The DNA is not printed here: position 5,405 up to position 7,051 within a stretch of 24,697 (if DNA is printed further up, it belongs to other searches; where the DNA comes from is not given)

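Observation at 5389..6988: AT-rich island carrying an auto-inhibited (class II) Fic AMPylase with no separate antitoxin gene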

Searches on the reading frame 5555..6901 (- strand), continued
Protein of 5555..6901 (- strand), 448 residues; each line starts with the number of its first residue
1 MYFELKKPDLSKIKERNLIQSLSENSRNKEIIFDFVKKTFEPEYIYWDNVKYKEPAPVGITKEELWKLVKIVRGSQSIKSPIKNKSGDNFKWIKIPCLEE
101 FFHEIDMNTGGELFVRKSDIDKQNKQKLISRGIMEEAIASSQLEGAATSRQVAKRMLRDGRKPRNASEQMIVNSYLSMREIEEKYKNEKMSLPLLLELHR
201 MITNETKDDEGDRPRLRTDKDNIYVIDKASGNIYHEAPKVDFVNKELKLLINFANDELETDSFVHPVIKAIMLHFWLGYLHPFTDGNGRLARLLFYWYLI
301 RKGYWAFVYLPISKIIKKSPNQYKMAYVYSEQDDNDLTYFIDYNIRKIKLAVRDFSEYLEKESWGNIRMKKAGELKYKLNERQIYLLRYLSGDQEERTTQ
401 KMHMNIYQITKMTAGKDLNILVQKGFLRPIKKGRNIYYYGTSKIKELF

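Call 10: find_encoding_contigs(protein=P0001, flank=10000, max_places=4)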
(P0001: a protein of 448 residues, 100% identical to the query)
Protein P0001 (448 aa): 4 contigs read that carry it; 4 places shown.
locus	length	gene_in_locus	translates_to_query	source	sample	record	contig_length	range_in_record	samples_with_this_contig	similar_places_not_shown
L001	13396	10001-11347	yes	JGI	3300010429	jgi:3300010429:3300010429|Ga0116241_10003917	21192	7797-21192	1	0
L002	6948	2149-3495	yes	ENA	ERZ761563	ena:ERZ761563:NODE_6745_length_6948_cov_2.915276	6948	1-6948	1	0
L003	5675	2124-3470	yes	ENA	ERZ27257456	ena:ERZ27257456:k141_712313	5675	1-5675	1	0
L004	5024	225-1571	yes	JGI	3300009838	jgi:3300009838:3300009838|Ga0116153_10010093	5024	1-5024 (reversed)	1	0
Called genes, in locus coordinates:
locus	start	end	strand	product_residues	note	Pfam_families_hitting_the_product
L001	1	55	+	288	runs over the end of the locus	PF01149:Fapy_DNA_glyco, PF06831:H2TH, PF06827:zf-FPG_IleRS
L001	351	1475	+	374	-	PF01594:AI-2E_transport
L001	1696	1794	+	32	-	-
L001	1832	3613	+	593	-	PF07963:N_methyl (weak)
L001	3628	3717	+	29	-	-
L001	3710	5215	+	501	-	-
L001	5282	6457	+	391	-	PF03734:YkuD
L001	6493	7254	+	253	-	PF06821:Ser_hydrolase (weak)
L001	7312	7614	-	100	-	-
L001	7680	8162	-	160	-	PF08211:dCMP_cyt_deam_2, PF00383:dCMP_cyt_deam_1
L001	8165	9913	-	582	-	PF02463:SMC_N (faint), PF13476:AAA_23 (faint), PF00005:ABC_tran, PF13304:AAA_21 (faint), PF12848:ABC_tran_Xtn, PF00005:ABC_tran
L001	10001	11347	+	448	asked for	PF02661:Fic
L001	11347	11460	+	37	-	-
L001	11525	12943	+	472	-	PF00270:DEAD, PF04851:ResIII (weak), PF00271:Helicase_C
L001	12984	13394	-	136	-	?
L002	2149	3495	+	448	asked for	PF02661:Fic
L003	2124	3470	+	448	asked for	PF02661:Fic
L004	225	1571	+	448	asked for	PF02661:Fic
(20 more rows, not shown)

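Call 11: find_encoding_contigs(protein=P0003, flank=8000, max_places=3)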
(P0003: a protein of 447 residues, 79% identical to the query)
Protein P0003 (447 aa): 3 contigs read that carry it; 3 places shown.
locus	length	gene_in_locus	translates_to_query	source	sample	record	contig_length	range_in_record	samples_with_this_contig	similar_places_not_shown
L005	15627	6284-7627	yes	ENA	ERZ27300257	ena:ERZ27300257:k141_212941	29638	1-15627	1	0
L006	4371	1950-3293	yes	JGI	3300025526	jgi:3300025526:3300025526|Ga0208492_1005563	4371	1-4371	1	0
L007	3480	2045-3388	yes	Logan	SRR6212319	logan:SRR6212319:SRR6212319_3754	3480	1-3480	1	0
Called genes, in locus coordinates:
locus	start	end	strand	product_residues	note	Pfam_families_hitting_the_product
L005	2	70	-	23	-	?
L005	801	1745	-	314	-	PF01326:PPDK_N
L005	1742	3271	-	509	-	PF00391:PEP-utilizers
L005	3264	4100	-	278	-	-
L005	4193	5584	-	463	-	-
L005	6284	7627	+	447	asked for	PF02661:Fic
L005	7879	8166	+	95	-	-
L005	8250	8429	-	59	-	-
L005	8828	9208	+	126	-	PF01042:Ribonuc_L-PSP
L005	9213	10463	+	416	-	PF00291:PALP, PF00585:Thr_dehydrat_C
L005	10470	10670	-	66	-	-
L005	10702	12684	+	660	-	PF01411:tRNA-synt_2c, PF07973:tRNA_SAD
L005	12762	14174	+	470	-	PF00224:PK, PF02887:PK_C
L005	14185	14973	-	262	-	PF18912:DZR_2 (weak), PF00156:Pribosyltran (weak)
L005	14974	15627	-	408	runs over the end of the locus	PF26550:Tricorn_2nd (faint)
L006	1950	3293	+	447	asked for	PF02661:Fic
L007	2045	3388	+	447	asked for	PF02661:Fic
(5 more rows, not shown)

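Call 13: find_related_loci(query=A1, collection=genome_contigs, flank=4000)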
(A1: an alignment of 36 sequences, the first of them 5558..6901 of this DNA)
Query A1 (448 aa) in genome_contigs; peptide patterns used: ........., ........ (x = any residue, [..] = any of these).
599 stretches matched a pattern (row limit reached: there are more); 591 encode a relative of the query (tblastn E <= 1e-3); the best 80 are kept; 80 distinct loci.
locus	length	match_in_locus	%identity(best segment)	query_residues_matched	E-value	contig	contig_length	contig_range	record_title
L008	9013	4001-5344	64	1-448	0e+0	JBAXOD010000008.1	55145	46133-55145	MAG: Candidatus Moraniibacteriota bacterium isolate ELA496 MAG496_8, whole genome shotgun sequence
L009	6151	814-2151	65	1-448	0e+0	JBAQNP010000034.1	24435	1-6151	MAG: Candidatus Moraniibacteriota bacterium isolate MFD12002_ilm_asm_bin49 k127_32377, whole genome shotgun sequence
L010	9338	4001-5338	64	1-448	0e+0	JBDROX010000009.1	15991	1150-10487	MAG: Candidatus Magasanikbacteria bacterium isolate MEGAHIT-group-1.981 k141_5419365, whole genome shotgun sequence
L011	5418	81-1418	65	1-448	0e+0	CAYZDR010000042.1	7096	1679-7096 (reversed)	MAG TPA_asm: uncultured Candidatus Saccharibacteria bacterium isolate binchicken_co332_114 genome assembly, contig: NODE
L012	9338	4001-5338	65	1-448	0e+0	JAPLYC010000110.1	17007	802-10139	MAG: Candidatus Parcubacteria bacterium isolate LacPavin_0920_SED3_MAG_40_21 LacPavin_0920_SED3_scaffold_1218710, whole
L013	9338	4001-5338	63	1-448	0e+0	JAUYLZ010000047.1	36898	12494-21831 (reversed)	MAG: bacterium isolate C24_metabat.bin.60 C24_k141_542784, whole genome shotgun sequence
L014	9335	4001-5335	64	1-448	0e+0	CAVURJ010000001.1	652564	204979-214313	MAG: Candidatus Moranbacteria bacterium isolate MFD09730.bin.1.17 genome assembly, contig: contig_20098, whole genome sh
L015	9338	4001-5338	64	1-448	0e+0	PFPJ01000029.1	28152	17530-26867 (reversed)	MAG: Candidatus Magasanikbacteria bacterium CG_4_10_14_0_2_um_filter_41_10 CG_4_10_14_0.2_scaffold_532_c, whole genome s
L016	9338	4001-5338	62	1-448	0e+0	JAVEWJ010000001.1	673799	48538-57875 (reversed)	MAG: Candidatus Gracilibacteria bacterium isolate BF4_142 NODE_6_length_673799_cov_13.584105_Biofilm4, whole genome shot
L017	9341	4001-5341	62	1-448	0e+0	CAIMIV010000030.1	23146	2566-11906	uncultured bacterium isolate MJ-2014-D5_bin-329 genome assembly, contig: bin-329:30/71, whole genome shotgun sequence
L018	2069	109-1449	62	1-448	0e+0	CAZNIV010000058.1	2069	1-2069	MAG TPA_asm: uncultured Gammaproteobacteria bacterium isolate SRP142039_co1_2 genome assembly, contig: NODE_89944_length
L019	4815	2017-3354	61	1-448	0e+0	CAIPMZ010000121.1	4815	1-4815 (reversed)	uncultured bacterium isolate Ja1_bin-0683 genome assembly, contig: bin-0683:121/145, whole genome shotgun sequence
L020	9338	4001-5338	61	1-448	0e+0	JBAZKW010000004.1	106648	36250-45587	MAG: Candidatus Margulisiibacteriota bacterium isolate SO_2017_LW4_153 scaffold_607_c1_LW137-91_2017, whole genome shotg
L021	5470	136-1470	64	1-448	0e+0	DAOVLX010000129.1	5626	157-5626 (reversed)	MAG TPA_asm: Gammaproteobacteria bacterium isolate CSMAG_1456 CSMAG_1456_k141_2643440_length_5626_cov_10.0000, whole gen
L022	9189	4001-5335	62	1-448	0e+0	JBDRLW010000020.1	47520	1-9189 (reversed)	MAG: bacterium isolate MEGAHIT-group-1.8 k141_296892, whole genome shotgun sequence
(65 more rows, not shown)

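Call 26: predict_structure(alignment_id=A1)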
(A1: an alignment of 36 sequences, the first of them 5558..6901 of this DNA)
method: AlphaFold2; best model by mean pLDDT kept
length: 448 residues; sequences in the alignment: 36
mean_pLDDT: 81.5   pTM: 0.79
mean pLDDT of the five models: 81.5, 80.2, 74.8, 74.0, 71.3
residues with pLDDT >= 90: 104; 70-90: 297; 50-70: 37; < 50: 10
segments of 3 or more residues with pLDDT < 50: 109-112, 117-119
pLDDT, mean of each block of 10 residues (from residue 1): 65 75 72 84 79 78 86 88 92 83 64 50 69 81 59 77 83 89 91 95 86 89 78 83 94 90 87 94 90 91 78 76 80 89 87 79 73 81 80 74 79 88 91 87 82
secondary structure, 60 per line:
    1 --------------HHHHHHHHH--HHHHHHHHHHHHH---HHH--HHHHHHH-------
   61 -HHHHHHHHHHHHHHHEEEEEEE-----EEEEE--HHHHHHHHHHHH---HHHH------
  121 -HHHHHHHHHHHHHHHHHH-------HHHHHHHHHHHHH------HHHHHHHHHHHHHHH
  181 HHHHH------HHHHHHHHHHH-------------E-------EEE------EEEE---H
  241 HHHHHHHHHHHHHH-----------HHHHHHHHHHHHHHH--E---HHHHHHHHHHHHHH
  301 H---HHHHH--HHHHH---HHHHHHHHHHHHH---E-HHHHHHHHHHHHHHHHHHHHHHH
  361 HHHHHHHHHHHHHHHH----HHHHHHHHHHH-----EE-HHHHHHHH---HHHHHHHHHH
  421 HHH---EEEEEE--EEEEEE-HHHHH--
elements in order: H15-23 H26-38 H47-53 H62-76 E77-83 E89-93 H96-107 H111-114 H122-139 H147-159 H166-185 H192-202 E224-226 E233-236 H240-254 H266-280 H287-301 H305-309 H312-316 H320-332 H338-376 H381-391 H400-407 H411-423 E427-432 E435-440 H442-446

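Call 27: search_protein_families(library=padloc, proteins=[window:5555-6901:-], max_evalue=0.01)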
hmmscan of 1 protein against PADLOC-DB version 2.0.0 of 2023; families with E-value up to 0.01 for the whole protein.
window:5555-6901:- (448 aa): 8 families
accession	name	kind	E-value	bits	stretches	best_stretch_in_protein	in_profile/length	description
PDLC03963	SoFic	-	5.9e-37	125.9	1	123-439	47-350/361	-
PDLC04966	PDC-S24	-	8.4e-18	62.5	1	181-326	223-364/497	-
PDLC04839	PDC-S04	-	3.1e-08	31.5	1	271-325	131-181/205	-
PDLC04836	PDC-S04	-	6.6e-08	30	1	178-308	78-196/244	-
PDLC04840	PDC-S04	-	6.9e-08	30.5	1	182-308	66-183/227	-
PDLC04838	PDC-S04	-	1.4e-05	23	1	276-305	139-168/209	-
PDLC04837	PDC-S04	-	4e-05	21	1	187-333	82-211/234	-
PDLC04964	PDC-S23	-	0.0055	13.9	1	269-301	251-283/331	-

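Call 28: search_protein_families(library=phrogs, proteins=[window:5555-6901:-], max_evalue=0.01)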
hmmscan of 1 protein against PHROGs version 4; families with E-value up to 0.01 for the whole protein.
window:5555-6901:- (448 aa): 6 families
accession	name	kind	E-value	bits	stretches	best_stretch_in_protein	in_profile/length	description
phrog_5978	-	unknown function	7.2e-51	174.4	1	123-446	43-361/364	-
phrog_13548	-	unknown function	9e-30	104.9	1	133-399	65-320/379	-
phrog_11900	-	unknown function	1.1e-13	52.2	1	122-341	3-210/230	-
phrog_23170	-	unknown function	6e-08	33.6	1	195-329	47-167/191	-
phrog_12747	-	unknown function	4.1e-06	27.5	1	174-305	39-162/211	-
phrog_10690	-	unknown function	0.0021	18.2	1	242-304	239-303/346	-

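Call 32: fold_search(model_id=the predicted structure, library=pdb)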
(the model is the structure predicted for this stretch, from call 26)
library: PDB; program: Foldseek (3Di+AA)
matches with E <= 10: 1483; with E <= 0.001: 45
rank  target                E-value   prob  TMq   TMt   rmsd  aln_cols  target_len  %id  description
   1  3eqx_B                6.2e-10  1.00  0.53  0.63   9.1       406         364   17  CRYSTAL STRUCTURE OF A FIC FAMILY PROTEIN (SO_4266) FROM SHEWANELLA ONEIDENSIS AT 1.6 A RESOLUTION (released 2008-10-14)
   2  3zcn_A                7.8e-10  1.00  0.50  0.59   6.1       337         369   17  Fic protein from SHEWANELLA ONEIDENSIS in complex with ATP (released 2013-06-19)
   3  8cil_A                8.2e-10  1.00  0.50  0.60   9.7       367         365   21  Crystal structure of Coxiella burnetii Fic protein 2 (released 2023-11-15)
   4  3zec_B                9.8e-10  1.00  0.48  0.56   7.1       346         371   16  Fic protein from SHEWANELLA ONEIDENSIS (E73G mutant) in complex with AMPPNP (released 2013-06-19)
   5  4rgl                  1.4e-09  1.00  0.49  0.64   7.3       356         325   18  Crystal structure of a Fic family protein (Dde_2494) from Desulfovibrio desulfuricans G20 at 2.70 A resolution (released 2014-10-29)
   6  8cil_B                1.5e-09  1.00  0.47  0.59  10.5       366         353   20  Crystal structure of Coxiella burnetii Fic protein 2 (released 2023-11-15)
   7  7cb8_A                1.6e-09  1.00  0.47  0.52   7.4       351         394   19  Structure of a FIC-domain protein from Mycobacterium marinum in complex with CDP (released 2021-08-18)
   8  3eqx_A                1.8e-09  1.00  0.51  0.60   5.8       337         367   17  CRYSTAL STRUCTURE OF A FIC FAMILY PROTEIN (SO_4266) FROM SHEWANELLA ONEIDENSIS AT 1.6 A RESOLUTION (released 2008-10-14)
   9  3zec_A                3.0e-09  1.00  0.51  0.60   5.8       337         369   17  Fic protein from SHEWANELLA ONEIDENSIS (E73G mutant) in complex with AMPPNP (released 2013-06-19)
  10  7cb8_B                3.0e-09  1.00  0.48  0.53   9.0       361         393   20  Structure of a FIC-domain protein from Mycobacterium marinum in complex with CDP (released 2021-08-18)
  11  7xux_A                6.9e-08  1.00  0.45  0.53   8.6       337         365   18  Crystal structure of a FIC domain containnig protein (released 2022-12-21)
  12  7xux_B                9.1e-08  1.00  0.43  0.52   9.1       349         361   18  Crystal structure of a FIC domain containnig protein (released 2022-12-21)
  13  4u04_A                9.1e-07  1.00  0.45  0.61   7.8       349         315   17  Structure of a eukaryotic fic domain containing protein (released 2014-12-10)
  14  9yz5_A                9.1e-07  1.00  0.45  0.59   7.9       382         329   17  human FicD bound with farnesyl pyrophosphate (released 2026-02-25)
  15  6i7h                  1.0e-06  1.00  0.44  0.57   8.9       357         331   17  Crystal structure of dimeric FICD mutant K256S (released 2019-09-25)
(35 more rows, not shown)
